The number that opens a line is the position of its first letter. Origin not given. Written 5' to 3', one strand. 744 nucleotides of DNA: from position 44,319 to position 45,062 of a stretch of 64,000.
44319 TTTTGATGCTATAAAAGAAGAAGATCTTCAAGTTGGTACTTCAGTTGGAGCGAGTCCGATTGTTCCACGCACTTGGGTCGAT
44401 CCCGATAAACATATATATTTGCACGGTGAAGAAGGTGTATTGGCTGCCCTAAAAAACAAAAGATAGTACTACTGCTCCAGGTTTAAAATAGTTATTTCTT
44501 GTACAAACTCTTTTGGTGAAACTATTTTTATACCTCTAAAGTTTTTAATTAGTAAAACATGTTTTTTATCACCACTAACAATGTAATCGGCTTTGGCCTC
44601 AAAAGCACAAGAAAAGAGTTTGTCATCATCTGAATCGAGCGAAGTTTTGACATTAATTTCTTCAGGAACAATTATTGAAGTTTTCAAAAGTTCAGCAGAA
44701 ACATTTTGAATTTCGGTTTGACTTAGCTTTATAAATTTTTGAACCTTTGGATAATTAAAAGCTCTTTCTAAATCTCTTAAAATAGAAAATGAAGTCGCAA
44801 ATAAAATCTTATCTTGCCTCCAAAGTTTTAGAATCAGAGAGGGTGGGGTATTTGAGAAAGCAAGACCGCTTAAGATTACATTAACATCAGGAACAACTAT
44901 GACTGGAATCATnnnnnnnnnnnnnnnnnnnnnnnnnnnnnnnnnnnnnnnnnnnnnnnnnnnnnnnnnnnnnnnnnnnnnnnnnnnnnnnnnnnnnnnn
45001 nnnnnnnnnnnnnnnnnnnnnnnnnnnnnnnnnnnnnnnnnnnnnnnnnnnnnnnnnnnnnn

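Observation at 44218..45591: Phd/YefM-PIN toxin-antitoxin pair inserted antisense inside the str operon (rpsL-rpsG | TA | fusA-tuf)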

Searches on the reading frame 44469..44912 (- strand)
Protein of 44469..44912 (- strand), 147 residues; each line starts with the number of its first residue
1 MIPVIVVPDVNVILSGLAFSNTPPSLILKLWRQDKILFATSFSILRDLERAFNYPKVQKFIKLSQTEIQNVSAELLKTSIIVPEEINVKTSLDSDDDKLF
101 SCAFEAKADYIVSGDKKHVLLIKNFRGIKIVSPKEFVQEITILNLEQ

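Call 3: search_protein_families(library=pfam, proteins=[window:44469-44912:-], max_evalue=0.1)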
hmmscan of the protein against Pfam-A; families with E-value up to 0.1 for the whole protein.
window:44469-44912:- (147 aa): 1 family
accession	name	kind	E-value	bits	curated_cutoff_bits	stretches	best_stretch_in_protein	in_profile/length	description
PF13470.12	PIN_3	-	2.6e-12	48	27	1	6-117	2-115/115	PIN domain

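Call 4: search_protein_families(library=ncbifam, proteins=[window:44469-44912:-], max_evalue=0.1)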
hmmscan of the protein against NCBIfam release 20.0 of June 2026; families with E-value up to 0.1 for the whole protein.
window:44469-44912:- (147 aa): 2 families
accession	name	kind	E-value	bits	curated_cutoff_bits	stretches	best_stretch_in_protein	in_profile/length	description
TIGR00305.1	TIGR00305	equivalog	2.8e-18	66.3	29.15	1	6-117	2-111/115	putative toxin-antitoxin system toxin component, PIN family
NF002094.0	PRK00933.1-4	equivalog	0.0054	16.6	300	1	43-137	15-102/169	rRNA maturation protein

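Call 7: find_encoding_contigs(protein=window:44469-44912:-, flank=6000, max_places=8)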
Protein window:44469-44912:- (147 aa): 6 contigs read that carry it; 3 places shown.
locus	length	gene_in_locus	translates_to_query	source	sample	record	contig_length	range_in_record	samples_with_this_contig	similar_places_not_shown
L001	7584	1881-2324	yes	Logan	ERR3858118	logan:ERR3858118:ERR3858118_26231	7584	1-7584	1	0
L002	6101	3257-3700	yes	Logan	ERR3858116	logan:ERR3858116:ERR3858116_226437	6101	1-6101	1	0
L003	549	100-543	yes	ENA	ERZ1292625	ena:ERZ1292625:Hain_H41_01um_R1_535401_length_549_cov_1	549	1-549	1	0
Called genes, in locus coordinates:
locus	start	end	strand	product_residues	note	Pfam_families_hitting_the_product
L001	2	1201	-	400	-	?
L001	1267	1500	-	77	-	-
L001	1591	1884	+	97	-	PF02604:PhdYeFM_antitox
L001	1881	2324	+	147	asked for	PF13470:PIN_3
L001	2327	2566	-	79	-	-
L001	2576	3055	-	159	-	PF00177:Ribosomal_S7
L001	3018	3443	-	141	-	PF00164:Ribosom_S12_S23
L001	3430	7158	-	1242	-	PF04997:RNA_pol_Rpb1_1, PF00623:RNA_pol_Rpb1_2, PF04983:RNA_pol_Rpb1_3, PF04998:RNA_pol_Rpb1_5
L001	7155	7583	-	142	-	?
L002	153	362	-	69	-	-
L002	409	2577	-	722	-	PF00009:GTP_EFTU, PF22042:EF-G_D2, PF03144:GTP_EFTU_D2, PF14492:EFG_III, PF16658:RF3_C (weak), PF03764:EFG_IV, PF00679:EFG_C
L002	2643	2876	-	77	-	-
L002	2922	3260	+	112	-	PF02604:PhdYeFM_antitox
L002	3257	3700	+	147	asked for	PF13470:PIN_3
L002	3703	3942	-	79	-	-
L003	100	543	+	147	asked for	PF13470:PIN_3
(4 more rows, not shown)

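Call 8: find_homologous_proteins(query=window:44469-44912:-)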
Query window:44469-44912:- (147 aa): 27 proteins with E <= 0.001 among 52 candidates.
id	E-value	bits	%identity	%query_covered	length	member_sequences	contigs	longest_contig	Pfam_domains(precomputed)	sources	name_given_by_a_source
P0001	1.5e-86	305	100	100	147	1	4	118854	PF13470.13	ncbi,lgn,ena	ncbi:MAG: putative toxin-antitoxin system toxin component, PIN family [Patescibacteria group bacteri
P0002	7.9e-64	232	76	99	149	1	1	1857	PF13470.13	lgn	-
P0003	3.1e-63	230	74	96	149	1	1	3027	PF13470.13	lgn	-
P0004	1.1e-62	228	74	99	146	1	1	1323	PF13470.13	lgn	-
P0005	7.2e-37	145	54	95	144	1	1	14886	PF13470.13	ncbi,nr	ncbi:putative toxin-antitoxin system toxin component, PIN family [Candidatus Woesebacteria bacterium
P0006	8.6e-26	109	43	95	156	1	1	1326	PF13470.13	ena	-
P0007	3.5e-14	71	39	90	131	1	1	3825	PF13470.13,PF16289.12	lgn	-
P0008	1.2e-13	69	38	95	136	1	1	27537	PF13470.13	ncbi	ncbi:MAG: putative toxin-antitoxin system toxin component, PIN family [Methanobacteriota archaeon]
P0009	2.2e-13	68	40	90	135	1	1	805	PF13470.13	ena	-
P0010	2.5e-13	68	38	90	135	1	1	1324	PF13470.13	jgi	-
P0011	2.6e-13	68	37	93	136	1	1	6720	PF01850.28,PF13470.13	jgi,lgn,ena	-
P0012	7.3e-13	67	37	92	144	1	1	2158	PF01850.28,PF13470.13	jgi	jgi:putative PIN family toxin of toxin-antitoxin system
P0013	5.6e-12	64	34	90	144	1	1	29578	PF01850.28,PF13470.13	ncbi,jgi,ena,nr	ncbi:MAG: putative toxin-antitoxin system toxin component, PIN family [Candidatus Bathyarchaeota arc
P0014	1.1e-11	63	41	95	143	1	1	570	PF01850.28,PF13470.13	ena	-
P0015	1.2e-11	63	34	92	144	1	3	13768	PF01850.28,PF13470.13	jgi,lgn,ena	-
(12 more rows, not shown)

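Call 9: find_encoding_contigs(protein=P0003, flank=6000, max_places=4)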
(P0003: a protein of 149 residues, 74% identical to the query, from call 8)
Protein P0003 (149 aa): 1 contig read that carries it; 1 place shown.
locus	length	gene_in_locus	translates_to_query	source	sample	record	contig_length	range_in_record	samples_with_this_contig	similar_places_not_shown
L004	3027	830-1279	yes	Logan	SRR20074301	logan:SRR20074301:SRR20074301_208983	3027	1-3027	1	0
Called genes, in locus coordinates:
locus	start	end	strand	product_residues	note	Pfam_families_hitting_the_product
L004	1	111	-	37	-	?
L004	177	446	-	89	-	-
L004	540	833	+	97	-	PF02604:PhdYeFM_antitox (weak)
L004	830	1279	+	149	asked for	PF13470:PIN_3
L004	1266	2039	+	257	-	PF01145:Band_7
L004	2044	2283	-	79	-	-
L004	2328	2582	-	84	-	-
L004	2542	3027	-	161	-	?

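Call 10: find_encoding_contigs(protein=P0005, flank=8000, max_places=4)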
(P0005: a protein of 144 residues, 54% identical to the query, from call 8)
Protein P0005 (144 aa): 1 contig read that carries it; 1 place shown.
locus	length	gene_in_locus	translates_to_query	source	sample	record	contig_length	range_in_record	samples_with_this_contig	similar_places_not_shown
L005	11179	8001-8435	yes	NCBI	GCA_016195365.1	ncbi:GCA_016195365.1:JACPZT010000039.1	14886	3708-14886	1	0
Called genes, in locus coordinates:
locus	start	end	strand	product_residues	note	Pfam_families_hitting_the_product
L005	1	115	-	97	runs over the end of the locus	PF00276:Ribosomal_L23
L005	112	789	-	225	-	PF00573:Ribosomal_L4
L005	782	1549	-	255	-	PF00297:Ribosomal_L3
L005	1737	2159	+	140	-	-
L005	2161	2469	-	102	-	PF00338:Ribosomal_S10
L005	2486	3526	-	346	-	PF00009:GTP_EFTU, PF03144:GTP_EFTU_D2, PF03143:GTP_EFTU_D3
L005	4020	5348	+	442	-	-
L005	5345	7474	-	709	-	PF00009:GTP_EFTU, PF22042:EF-G_D2, PF03144:GTP_EFTU_D2, PF14492:EFG_III, PF16658:RF3_C (weak), PF03764:EFG_IV, PF00679:EFG_C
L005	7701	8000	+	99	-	PF02604:PhdYeFM_antitox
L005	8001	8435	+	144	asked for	PF13470:PIN_3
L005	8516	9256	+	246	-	PF01209:Ubie_methyltran, PF13489:Methyltransf_23, PF08241:Methyltransf_11, PF08242:Methyltransf_12, PF13649:Methyltransf_25, PF13847:Methyltransf_31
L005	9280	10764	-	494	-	PF00006:ATP-synt_ab (faint), PF02463:SMC_N (faint), PF03193:RsgA_GTPase (faint), PF13191:AAA_16 (faint), PF13476:AAA_23 (faint), PF00005:ABC_tran, PF12848:ABC_tran_Xtn, PF00005:ABC_tran, +5 more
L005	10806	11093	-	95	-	-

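Call 11: find_encoding_contigs(protein=P0002, flank=6000, max_places=4)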
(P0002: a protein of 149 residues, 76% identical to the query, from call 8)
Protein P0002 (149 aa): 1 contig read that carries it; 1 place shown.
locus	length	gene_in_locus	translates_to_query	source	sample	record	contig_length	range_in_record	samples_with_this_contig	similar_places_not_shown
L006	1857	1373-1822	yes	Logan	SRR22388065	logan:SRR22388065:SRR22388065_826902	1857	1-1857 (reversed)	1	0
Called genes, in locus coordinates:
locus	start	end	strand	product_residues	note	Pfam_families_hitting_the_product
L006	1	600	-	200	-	?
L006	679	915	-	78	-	-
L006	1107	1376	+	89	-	PF02604:PhdYeFM_antitox (weak)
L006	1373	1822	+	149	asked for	PF13470:PIN_3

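Call 20: search_protein_families(library=pfam, proteins=[L004:2328-2582:-, L004:177-446:-, L005:10806-11093:-], max_evalue=0.01)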
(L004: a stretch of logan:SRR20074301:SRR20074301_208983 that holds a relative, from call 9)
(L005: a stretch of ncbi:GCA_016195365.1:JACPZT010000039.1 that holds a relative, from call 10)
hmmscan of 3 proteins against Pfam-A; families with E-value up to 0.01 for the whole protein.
L004:2328-2582:- (84 aa): 0 families

L004:177-446:- (89 aa): 0 families

L005:10806-11093:- (95 aa): 0 families
